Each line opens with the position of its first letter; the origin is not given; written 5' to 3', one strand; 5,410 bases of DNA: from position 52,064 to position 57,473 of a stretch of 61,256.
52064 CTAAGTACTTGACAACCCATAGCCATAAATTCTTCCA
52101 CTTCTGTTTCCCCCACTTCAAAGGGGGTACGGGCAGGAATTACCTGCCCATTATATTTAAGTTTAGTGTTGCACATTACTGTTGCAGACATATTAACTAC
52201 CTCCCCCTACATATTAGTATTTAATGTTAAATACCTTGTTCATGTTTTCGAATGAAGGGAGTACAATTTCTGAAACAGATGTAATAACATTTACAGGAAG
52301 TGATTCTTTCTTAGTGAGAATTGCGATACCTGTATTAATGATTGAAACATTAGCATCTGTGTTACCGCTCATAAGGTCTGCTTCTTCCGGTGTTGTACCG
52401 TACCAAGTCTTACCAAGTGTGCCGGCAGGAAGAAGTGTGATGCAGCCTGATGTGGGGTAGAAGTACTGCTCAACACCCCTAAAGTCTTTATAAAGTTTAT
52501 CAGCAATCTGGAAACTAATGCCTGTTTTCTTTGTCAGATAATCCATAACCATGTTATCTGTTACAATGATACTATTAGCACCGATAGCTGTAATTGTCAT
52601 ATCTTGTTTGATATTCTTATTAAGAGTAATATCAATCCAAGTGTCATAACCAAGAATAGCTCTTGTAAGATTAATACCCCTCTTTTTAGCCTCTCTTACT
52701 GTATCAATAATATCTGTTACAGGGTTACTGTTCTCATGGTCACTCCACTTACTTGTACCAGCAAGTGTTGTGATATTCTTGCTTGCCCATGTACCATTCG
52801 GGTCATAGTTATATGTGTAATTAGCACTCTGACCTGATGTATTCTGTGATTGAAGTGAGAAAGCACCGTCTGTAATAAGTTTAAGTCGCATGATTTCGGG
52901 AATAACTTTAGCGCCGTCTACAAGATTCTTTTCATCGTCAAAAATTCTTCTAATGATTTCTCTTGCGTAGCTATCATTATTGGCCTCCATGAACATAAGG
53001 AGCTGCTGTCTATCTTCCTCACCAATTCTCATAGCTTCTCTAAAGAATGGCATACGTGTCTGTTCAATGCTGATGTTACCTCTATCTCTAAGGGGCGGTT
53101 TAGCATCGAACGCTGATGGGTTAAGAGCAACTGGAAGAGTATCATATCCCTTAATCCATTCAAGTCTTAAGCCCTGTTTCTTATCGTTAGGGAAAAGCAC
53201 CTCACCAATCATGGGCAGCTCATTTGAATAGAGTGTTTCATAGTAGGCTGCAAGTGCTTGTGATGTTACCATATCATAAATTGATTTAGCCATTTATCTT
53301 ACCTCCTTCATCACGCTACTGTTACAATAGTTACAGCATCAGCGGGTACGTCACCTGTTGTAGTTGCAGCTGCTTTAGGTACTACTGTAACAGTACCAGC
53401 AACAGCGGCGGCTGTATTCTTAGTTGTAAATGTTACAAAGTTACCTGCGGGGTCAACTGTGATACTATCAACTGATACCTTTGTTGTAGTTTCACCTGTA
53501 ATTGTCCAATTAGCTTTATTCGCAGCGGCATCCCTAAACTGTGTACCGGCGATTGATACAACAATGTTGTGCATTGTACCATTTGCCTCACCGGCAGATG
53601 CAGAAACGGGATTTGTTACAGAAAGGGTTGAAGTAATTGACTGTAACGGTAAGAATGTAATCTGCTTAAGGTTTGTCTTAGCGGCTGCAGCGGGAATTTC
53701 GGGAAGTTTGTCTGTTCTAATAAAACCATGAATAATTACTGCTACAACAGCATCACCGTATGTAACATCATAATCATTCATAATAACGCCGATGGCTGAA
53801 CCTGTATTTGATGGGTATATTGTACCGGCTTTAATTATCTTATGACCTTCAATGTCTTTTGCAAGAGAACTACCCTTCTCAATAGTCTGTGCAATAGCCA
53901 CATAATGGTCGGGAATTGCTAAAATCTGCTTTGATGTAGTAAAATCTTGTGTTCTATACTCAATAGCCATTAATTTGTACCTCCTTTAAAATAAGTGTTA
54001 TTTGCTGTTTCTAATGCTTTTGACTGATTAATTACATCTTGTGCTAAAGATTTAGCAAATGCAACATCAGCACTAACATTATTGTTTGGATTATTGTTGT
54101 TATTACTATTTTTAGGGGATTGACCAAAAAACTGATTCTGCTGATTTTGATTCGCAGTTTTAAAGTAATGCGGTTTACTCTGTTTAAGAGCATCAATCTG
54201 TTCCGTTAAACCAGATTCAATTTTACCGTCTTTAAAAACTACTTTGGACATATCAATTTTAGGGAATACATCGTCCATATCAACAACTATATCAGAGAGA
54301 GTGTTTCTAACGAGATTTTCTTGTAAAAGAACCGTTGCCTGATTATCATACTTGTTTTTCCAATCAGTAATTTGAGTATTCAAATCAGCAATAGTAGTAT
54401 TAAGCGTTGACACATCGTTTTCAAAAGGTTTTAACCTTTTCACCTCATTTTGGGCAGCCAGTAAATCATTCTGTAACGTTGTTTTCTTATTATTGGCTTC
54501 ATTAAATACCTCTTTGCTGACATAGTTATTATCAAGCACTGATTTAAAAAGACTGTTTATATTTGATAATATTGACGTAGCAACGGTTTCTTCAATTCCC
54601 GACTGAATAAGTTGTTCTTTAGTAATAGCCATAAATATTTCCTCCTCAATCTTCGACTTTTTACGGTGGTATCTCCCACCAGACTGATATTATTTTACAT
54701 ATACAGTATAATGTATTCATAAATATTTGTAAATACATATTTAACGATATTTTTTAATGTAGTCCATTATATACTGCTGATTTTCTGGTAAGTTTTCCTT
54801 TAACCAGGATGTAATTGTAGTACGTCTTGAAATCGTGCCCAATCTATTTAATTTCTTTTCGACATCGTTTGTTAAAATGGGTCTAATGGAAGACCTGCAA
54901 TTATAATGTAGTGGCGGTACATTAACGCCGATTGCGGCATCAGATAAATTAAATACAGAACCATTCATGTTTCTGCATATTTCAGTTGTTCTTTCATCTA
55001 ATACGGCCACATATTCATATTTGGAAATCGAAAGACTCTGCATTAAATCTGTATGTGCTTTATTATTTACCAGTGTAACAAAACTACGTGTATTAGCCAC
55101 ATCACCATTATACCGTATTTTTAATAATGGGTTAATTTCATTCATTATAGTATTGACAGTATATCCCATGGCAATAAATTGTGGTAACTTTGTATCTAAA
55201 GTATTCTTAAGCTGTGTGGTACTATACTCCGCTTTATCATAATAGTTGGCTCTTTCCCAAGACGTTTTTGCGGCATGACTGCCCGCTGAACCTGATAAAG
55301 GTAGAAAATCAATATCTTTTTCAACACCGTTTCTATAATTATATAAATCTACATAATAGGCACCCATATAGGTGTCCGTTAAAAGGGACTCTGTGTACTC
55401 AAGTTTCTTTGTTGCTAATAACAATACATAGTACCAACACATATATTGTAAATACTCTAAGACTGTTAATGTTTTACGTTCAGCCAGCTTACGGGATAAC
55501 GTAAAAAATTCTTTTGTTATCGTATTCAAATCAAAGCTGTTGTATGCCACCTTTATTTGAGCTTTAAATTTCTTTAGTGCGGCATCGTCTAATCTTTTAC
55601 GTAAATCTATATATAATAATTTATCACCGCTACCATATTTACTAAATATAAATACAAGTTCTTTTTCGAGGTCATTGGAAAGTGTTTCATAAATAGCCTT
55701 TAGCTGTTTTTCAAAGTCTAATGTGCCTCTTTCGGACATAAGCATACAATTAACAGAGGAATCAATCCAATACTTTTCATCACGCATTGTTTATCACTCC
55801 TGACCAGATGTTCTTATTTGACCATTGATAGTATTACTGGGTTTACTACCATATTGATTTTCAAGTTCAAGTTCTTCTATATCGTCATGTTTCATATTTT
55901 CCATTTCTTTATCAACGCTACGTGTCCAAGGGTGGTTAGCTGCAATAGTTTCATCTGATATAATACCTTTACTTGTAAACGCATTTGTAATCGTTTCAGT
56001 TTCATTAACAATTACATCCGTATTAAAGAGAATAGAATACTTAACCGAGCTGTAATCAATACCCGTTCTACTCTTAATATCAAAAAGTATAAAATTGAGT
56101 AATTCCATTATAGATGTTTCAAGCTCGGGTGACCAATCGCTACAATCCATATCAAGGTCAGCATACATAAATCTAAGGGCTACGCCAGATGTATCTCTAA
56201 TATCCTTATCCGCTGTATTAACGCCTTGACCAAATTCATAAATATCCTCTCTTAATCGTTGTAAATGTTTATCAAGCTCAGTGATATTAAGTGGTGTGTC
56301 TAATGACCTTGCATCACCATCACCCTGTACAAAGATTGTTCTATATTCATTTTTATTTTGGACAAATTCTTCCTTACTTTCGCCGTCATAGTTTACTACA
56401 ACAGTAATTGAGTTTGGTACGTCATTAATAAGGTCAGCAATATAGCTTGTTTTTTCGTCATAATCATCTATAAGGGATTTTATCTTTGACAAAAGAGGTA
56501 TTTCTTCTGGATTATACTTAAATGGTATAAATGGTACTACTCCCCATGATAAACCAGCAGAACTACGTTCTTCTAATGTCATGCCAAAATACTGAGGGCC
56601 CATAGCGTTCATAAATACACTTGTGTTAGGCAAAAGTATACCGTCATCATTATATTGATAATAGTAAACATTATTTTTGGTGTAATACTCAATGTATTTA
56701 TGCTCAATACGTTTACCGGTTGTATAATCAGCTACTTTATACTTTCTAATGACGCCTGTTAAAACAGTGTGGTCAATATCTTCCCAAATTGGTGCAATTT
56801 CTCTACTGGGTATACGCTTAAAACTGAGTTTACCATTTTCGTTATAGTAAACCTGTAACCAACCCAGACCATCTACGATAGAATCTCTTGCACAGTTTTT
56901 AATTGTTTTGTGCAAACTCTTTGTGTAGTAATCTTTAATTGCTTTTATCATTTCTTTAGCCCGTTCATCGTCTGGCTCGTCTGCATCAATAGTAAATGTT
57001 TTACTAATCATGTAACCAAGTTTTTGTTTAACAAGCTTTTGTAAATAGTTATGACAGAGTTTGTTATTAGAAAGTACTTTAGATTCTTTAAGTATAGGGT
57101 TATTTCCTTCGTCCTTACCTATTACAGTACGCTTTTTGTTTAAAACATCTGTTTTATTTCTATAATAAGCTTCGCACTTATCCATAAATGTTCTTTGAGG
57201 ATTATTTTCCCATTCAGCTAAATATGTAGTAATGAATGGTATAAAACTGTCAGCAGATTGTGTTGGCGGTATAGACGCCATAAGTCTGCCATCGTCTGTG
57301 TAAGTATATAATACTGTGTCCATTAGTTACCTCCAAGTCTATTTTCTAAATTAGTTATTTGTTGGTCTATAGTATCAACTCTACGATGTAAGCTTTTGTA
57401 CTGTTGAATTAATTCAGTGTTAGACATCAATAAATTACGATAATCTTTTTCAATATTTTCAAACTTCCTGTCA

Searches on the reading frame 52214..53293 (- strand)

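Call 53: search_protein_families(library=phrogs, max_evalue=0.00001, proteins=[window:52214-53293:-])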
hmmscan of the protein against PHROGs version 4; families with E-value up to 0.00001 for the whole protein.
window:52214-53293:- (359 aa): 2 families
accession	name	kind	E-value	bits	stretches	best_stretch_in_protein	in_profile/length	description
phrog_29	-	head and packaging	3e-51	176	1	1-358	21-357/439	major head protein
phrog_1005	-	head and packaging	2.9e-07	31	1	167-252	133-214/315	major head protein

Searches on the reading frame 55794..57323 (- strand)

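Call 53: search_protein_families(library=phrogs, max_evalue=0.00001, proteins=[window:55794-57323:-])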
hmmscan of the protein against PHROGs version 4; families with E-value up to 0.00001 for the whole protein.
window:55794-57323:- (509 aa): 2 families
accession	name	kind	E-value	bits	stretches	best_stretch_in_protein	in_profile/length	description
phrog_64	-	head and packaging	7.5e-101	339.2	1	30-501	77-515/547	portal protein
phrog_9064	-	head and packaging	1.1e-35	124.3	1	278-486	4-211/228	portal protein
